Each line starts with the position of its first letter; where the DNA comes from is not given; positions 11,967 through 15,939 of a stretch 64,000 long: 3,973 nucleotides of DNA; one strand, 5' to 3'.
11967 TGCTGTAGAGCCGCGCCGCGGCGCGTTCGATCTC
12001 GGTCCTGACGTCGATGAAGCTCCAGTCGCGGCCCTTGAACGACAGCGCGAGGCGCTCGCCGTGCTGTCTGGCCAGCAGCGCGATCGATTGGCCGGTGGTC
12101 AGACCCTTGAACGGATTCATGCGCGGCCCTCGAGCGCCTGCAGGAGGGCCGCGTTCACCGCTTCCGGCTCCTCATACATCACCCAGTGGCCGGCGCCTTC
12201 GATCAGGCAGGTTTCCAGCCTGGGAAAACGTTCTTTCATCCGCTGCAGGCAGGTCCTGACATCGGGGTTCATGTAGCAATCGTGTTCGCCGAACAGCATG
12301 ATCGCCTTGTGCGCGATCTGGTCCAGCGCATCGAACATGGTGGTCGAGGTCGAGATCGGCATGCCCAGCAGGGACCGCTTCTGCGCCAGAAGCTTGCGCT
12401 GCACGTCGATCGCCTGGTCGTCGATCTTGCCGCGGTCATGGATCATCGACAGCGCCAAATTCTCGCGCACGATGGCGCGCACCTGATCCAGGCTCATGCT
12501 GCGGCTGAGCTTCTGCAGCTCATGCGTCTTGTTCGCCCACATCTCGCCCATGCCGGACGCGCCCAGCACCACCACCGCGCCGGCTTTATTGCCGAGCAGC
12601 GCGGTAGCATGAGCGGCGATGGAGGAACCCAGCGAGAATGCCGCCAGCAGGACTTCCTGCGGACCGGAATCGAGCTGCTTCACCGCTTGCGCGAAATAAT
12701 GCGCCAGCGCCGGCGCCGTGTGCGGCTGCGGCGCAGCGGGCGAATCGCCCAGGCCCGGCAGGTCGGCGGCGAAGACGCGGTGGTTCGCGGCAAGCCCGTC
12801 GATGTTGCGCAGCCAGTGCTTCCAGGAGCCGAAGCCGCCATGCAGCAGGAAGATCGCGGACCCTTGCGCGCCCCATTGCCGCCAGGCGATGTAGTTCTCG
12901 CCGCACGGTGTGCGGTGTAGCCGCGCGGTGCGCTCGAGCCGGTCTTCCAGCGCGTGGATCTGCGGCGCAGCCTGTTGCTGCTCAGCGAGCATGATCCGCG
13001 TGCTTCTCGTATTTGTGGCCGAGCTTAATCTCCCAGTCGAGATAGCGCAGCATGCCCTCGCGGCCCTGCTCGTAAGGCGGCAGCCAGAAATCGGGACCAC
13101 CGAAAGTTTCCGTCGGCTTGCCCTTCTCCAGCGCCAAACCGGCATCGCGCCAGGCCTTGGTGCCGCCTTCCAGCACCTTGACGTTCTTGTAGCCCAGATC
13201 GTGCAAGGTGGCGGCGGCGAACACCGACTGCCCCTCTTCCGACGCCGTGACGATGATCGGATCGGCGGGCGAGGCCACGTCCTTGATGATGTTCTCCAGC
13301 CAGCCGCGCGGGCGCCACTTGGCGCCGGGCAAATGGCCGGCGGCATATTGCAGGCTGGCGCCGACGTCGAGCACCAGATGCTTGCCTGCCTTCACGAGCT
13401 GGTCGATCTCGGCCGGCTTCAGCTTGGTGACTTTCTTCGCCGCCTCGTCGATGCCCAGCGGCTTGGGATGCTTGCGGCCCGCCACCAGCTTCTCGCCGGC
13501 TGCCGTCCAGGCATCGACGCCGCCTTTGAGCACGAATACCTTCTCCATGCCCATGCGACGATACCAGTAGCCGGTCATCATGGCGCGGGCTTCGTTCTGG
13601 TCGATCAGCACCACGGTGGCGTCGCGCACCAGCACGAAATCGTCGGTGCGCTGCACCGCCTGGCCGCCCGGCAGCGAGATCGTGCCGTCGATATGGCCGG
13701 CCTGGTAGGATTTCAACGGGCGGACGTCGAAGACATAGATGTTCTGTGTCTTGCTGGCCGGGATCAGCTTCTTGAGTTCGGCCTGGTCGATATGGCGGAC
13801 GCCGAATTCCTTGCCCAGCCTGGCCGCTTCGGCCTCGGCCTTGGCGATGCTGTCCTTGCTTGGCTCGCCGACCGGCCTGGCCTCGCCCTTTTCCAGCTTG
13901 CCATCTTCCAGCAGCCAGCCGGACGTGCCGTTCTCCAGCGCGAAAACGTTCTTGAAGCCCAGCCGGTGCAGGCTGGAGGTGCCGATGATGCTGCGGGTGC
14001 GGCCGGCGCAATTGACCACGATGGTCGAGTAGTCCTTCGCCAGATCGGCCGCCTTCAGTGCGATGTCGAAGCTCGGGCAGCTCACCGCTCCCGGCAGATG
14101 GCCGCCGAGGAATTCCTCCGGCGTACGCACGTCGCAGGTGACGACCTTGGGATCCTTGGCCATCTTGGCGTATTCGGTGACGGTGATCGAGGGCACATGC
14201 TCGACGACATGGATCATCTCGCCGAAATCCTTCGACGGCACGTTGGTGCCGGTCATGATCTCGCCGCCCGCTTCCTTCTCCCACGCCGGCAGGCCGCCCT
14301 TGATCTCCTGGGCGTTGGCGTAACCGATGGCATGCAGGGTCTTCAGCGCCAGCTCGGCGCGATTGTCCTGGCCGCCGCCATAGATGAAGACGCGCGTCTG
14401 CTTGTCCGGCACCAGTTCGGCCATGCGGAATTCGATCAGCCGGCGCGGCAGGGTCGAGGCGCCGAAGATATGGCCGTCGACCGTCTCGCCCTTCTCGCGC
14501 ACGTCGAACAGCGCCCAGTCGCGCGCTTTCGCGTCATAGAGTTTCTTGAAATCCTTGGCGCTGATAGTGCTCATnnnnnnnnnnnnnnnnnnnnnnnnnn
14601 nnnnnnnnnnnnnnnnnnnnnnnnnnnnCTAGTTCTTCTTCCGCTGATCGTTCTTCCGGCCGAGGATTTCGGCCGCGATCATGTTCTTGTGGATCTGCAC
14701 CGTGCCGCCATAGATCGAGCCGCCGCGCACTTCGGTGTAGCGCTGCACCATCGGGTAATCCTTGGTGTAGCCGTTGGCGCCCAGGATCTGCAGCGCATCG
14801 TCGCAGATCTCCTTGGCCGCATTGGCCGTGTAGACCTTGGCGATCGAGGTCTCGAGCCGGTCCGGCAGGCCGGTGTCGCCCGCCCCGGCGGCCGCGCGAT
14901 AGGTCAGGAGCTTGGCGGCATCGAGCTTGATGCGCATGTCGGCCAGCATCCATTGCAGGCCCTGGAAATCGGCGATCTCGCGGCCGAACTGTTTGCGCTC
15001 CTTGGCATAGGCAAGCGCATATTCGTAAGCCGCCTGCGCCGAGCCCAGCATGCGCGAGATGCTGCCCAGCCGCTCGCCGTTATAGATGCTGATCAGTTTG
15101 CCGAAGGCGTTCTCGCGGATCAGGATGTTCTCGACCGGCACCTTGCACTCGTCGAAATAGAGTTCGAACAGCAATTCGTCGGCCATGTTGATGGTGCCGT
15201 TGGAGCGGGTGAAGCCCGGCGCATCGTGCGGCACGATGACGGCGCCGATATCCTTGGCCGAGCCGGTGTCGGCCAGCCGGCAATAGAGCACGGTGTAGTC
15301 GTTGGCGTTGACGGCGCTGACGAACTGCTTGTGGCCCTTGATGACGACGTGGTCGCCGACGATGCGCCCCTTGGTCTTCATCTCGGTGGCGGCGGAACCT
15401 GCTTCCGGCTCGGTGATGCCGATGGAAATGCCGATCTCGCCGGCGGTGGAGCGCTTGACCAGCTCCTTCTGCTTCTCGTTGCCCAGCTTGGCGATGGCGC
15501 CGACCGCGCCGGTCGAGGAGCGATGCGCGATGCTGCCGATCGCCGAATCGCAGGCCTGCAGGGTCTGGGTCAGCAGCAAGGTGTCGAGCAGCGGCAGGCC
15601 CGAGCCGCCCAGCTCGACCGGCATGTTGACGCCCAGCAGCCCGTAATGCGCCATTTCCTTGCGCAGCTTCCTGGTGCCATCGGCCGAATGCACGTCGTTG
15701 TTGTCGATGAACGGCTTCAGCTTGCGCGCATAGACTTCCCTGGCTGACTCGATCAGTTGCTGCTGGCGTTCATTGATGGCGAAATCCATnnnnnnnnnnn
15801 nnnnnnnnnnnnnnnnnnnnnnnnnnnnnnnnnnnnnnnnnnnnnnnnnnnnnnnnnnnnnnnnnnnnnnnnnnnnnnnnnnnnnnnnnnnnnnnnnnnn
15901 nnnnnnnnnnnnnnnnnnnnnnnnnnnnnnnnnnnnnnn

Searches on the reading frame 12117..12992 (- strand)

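Call 14: search_protein_families(library=pfam, proteins=[window:12117-12992:-], max_evalue=0.0001)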
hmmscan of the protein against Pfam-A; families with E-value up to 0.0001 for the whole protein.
window:12117-12992:- (291 aa): 3 families
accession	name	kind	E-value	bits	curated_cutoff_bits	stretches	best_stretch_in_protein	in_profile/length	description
PF12697.13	Abhydrolase_6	-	1.2e-19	72.3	26.3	1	47-282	1-217/217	Alpha/beta hydrolase family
PF00561.26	Abhydrolase_1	-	5.7e-19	69.2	25.8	1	46-276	2-245/245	alpha/beta hydrolase fold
PF12146.15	Hydrolase_4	-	2.5e-05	24.2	27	1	46-275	6-238/239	Serine aminopeptidase, S33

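Call 50: search_protein_families(library=ncbifam, proteins=[window:12117-12992:-], max_evalue=1e-10)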
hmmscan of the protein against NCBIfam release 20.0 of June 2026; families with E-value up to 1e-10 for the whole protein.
window:12117-12992:- (291 aa): 7 families
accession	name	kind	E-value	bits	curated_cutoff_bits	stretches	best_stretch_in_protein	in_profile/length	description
NF011457.0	PRK14875.1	equivalog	1.2e-19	70.5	307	1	20-288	107-370/372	acetoin dehydrogenase dihydrolipoyllysine-residue acetyltransferase subunit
NF051488.1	bifunc_PcaDC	exception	3.1e-15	56.2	390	1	46-289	13-252/375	bifunctional 3-oxoadipate enol-lactonase/4-carboxymuconolactone decarboxylase PcaDC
TIGR03695.1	menH_SHCHC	equivalog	9.9e-15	54.6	208.55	1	45-287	3-251/252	2-succinyl-6-hydroxy-2,4-cyclohexadiene-1-carboxylate synthase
TIGR01738.1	bioH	equivalog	1.7e-11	44.3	206.95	1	43-284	2-242/245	pimeloyl-ACP methyl ester esterase BioH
NF050089.1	i_nPHAscl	equivalog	3.1e-11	42.9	300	0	34-184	8-156/288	intracellular short-chain-length polyhydroxyalkanoate depolymerase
NF045632.1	hydroxlase_HsaD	equivalog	3.3e-11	42.7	400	1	39-280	28-281/290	4,5:9,10-diseco-3-hydroxy-5,9,17-trioxoandrosta-1(10),2-diene-4-oate hydrolase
TIGR03056.1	bchO_mg_che_rel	equivalog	9.6e-11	41.2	172.55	0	38-141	21-124/278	alpha/beta fold hydrolase BchO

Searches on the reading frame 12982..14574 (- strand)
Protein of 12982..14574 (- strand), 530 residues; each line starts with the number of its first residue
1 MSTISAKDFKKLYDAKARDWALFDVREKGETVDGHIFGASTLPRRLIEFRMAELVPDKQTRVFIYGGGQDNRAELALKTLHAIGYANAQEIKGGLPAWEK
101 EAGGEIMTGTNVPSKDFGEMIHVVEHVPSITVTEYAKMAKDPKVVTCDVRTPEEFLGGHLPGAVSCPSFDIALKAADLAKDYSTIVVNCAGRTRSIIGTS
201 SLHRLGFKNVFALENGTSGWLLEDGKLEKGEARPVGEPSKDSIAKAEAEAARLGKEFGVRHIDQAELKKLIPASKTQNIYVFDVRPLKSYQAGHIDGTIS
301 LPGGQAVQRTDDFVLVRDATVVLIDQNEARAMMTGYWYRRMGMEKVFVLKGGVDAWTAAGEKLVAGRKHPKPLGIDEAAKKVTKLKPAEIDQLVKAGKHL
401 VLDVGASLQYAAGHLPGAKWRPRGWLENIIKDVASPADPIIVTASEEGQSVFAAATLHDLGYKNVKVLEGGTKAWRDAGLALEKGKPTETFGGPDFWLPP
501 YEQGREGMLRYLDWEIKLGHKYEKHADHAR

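Call 22: search_protein_families(library=pfam, proteins=[window:12982-14574:-], max_evalue=0.001)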
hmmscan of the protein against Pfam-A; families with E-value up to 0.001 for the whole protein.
window:12982-14574:- (530 aa): 1 family
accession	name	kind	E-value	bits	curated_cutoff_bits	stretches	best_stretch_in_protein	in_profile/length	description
PF00581.25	Rhodanese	-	1.7e-58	195.8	22.2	4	131-221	1-100/102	Rhodanese-like domain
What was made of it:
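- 12982..14574 (-): four-domain rhodanese protein; only domain 2 keeps the Cys loop. Pfam finds 4 rhodanese stretches (call 22).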

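Call 50: search_protein_families(library=ncbifam, proteins=[window:12982-14574:-], max_evalue=1e-10)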
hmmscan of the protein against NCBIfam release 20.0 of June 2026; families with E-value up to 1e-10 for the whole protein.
window:12982-14574:- (530 aa): 9 families
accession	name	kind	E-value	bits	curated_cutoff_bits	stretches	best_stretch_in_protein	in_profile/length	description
NF006444.0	PRK08762.1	equivalog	2.6e-56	190.9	449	2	377-485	9-117/387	molybdopterin-synthase adenylyltransferase MoeB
NF005902.0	PRK07878.1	equivalog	1.8e-24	86.4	647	0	2-102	287-385/392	adenylyltransferase/sulfurtransferase MoeZ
NF041203.1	rhodanese_LYCAU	equivalog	1e-22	80.2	115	0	123-222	16-118/126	rhodanese-related (seleno)protein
NF045521.1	rhoda_near_glyco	subfamily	1.6e-22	79.9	145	0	124-227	14-115/144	rhodanese homology domain-containing protein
NF001195.0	PRK00162.1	equivalog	2.7e-20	72.6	102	0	383-481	5-102/108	thiosulfate sulfurtransferase GlpE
NF007627.0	PRK10287.1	equivalog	1.1e-16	61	102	0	23-95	24-94/104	thiosulfate sulfurtransferase PspE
NF005646.0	PRK07411.1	equivalog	5.8e-16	58.6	633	0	2-103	282-384/390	molybdopterin-synthase adenylyltransferase MoeB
TIGR02981.1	phageshock_pspE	exception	2.6e-13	50.1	126.3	0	23-93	22-90/101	thiosulfate sulfurtransferase PspE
NF001133.1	PRK00142.1-1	equivalog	1.1e-12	48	170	0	130-218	108-201/229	oxygen-dependent tRNA uridine(34) hydroxylase TrhO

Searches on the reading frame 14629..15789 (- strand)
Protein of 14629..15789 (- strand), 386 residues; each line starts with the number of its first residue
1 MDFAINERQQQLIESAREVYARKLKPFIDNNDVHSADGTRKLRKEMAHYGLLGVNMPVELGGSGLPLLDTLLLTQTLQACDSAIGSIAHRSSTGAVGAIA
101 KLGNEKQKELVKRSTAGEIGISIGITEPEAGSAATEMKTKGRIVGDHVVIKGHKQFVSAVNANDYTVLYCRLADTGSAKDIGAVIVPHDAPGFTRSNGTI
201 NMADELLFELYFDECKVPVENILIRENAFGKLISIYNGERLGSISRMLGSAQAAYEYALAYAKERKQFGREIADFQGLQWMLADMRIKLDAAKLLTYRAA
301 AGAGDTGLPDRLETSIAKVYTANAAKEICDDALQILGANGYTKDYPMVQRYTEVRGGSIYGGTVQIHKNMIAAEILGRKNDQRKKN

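Call 9: search_protein_families(library=pfam, proteins=[window:14629-15789:-], max_evalue=0.01)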
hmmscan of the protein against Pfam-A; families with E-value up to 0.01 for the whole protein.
window:14629-15789:- (386 aa): 4 families
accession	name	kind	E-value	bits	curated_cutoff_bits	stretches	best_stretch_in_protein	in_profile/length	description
PF00441.29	Acyl-CoA_dh_1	-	9.3e-42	143.1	22.4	1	237-375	12-149/150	Acyl-CoA dehydrogenase, C-terminal domain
PF08028.16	Acyl-CoA_dh_2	-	3.8e-18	66.5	22.7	1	246-351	6-119/134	Acyl-CoA dehydrogenase, C-terminal domain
PF02771.21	Acyl-CoA_dh_N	-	1.8e-17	64.1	22.9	1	7-109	2-103/113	Acyl-CoA dehydrogenase, N-terminal domain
PF02770.24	Acyl-CoA_dh_M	-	9.1e-14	51.9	33.3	1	123-213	2-95/97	Acyl-CoA dehydrogenase, middle domain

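Call 10: search_protein_families(library=ncbifam, proteins=[window:14629-15789:-], max_evalue=0.01)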
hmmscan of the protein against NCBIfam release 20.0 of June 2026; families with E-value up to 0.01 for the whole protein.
window:14629-15789:- (386 aa): 21 families
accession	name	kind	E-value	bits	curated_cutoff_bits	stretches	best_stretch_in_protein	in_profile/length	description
NF042439.1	SulpropCoADesulf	equivalog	9.8e-82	274.7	600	1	16-384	4-379/379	3-sulfinopropanoyl-CoA desulfinase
NF042972.1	AcrlCoAredClosAcrC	equivalog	2.9e-69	233.6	640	1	1-376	1-377/378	acryloyl-CoA reductase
NF045552.1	GlutCoADH_Des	equivalog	2.1e-58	198.4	470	1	1-381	1-385/387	glutaryl-CoA dehydrogenase Acd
NF008997.0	PRK12341.1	equivalog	3.9e-52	177.6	537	1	1-375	1-376/382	acyl-CoA dehydrogenase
TIGR03207.1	cyc_hxne_CoA_dh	equivalog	2.1e-47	161.7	575.35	1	6-374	2-370/372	cyclohexanecarboxyl-CoA dehydrogenase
NF053553.1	prodigi_MBC_PigA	equivalog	3e-47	161.6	500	1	1-374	1-378/381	prodigiosin MBC biosynthesis dehydrogenase PigA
NF058590.1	AcCoDHFadEBacil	equivalog_domain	3e-43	148.2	600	1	6-377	22-412/586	acyl-CoA dehydrogenase FadE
NF045652.1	ProlPCPDhRedW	equivalog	5.6e-43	147.2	650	1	21-374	16-372/376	L-prolyl-[peptidyl-carrier protein] dehydrogenase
NF002885.1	PRK03354.1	equivalog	1.9e-37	129.2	540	1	1-366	1-364/378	crotonobetainyl-CoA dehydrogenase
NF043006.1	CyhCrbnylCoADH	equivalog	2e-36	125.8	650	1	5-377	4-377/380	cyclohexane-1-carbonyl-CoA dehydrogenase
NF052270.1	Staph_DH_FadE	equivalog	5.4e-25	88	600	1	103-378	121-396/400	acyl-CoA dehydrogenase FadE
TIGR03204.1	pimC_large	equivalog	9.6e-19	67.5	623.85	1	55-377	58-394/395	pimeloyl-CoA dehydrogenase large subunit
NF037942.1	ac_ACP_DH_MbtN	equivalog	4.4e-16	58.6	700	1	91-375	80-365/376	mycobactin biosynthesis acyl-ACP dehydrogenase MbtN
NF007000.1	PRK09463.1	subfamily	1.4e-11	43.4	600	2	246-340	304-397/726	acyl-CoA dehydrogenase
TIGR03203.1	pimD_small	equivalog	2.4e-11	43.4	652.7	1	39-347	39-348/378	pimeloyl-CoA dehydrogenase small subunit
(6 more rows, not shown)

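Call 63: search_solved_structures(query=window:14629-15789:-, max_evalue=1e-50, show_alignments=0)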
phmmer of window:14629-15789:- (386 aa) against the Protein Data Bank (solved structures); distinct sequences matched with E-value up to 1e-50: 4.
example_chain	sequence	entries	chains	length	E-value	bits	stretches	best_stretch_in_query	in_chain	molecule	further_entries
5af7_A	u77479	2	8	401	1.3e-59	205.4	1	38-383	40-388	ACYL-COA DEHYDROGENASE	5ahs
4l1f_A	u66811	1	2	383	5.7e-54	186.9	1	1-376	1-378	Acyl-CoA dehydrogenase domain protein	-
4u83_A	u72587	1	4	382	1.2e-53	185.8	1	5-372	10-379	Acyl-CoA dehydrogenase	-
5ol2_C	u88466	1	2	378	1e-52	182.8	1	6-376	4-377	Acyl-CoA dehydrogenase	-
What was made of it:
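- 14629..15789 (-): ACAD4: ordinary IVD-type acyl-CoA dehydrogenase, the closest solved relative of the AcdDPN7 desulfinase. Best PDB hit 5af7 at 205 bits (call 63).
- Closest known: AcdDPN7 3-sulfinopropionyl-CoA desulfinase. Same: Its closest relative here (ACAD4) lies in the same island (call 63).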

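Call 64: search_solved_structures(query=window:14629-15789:-, max_evalue=1e-55, show_alignments=1)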
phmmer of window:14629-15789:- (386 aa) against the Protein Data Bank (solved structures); distinct sequences matched with E-value up to 1e-55: 1.
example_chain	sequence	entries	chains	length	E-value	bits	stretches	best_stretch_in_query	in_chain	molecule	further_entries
5af7_A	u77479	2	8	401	1.3e-59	205.4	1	38-383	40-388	ACYL-COA DEHYDROGENASE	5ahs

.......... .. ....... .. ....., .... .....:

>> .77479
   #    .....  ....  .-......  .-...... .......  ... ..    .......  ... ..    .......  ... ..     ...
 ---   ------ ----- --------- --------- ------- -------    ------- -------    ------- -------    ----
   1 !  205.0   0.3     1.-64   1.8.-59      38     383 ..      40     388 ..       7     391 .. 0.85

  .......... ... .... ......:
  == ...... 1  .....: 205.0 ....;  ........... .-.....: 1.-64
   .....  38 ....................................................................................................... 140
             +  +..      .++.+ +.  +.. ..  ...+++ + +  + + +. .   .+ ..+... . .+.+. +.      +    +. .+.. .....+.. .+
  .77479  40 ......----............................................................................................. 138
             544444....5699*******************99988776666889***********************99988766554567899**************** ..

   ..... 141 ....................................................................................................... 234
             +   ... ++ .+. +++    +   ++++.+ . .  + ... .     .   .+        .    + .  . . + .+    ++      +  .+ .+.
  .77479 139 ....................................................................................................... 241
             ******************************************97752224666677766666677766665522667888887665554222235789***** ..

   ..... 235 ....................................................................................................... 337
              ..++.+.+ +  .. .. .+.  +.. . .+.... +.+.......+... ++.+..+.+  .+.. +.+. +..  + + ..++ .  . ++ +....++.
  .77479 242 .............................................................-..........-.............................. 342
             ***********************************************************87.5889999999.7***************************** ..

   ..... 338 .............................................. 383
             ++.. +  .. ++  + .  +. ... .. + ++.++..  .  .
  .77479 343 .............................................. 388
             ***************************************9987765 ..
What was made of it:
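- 14629..15789 (-): It has Glu where Acd has Gln246 and Ser where Acd has Arg84 (call 64).
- Closest known: AcdDPN7 3-sulfinopropionyl-CoA desulfinase. Different: ACAD4 itself has the IVD-type Glu and is a dehydrogenase (call 64).
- Tried and rejected: This was rejected: it has Glu at the Gln246 site and Ser at the Arg84 site (call 64).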
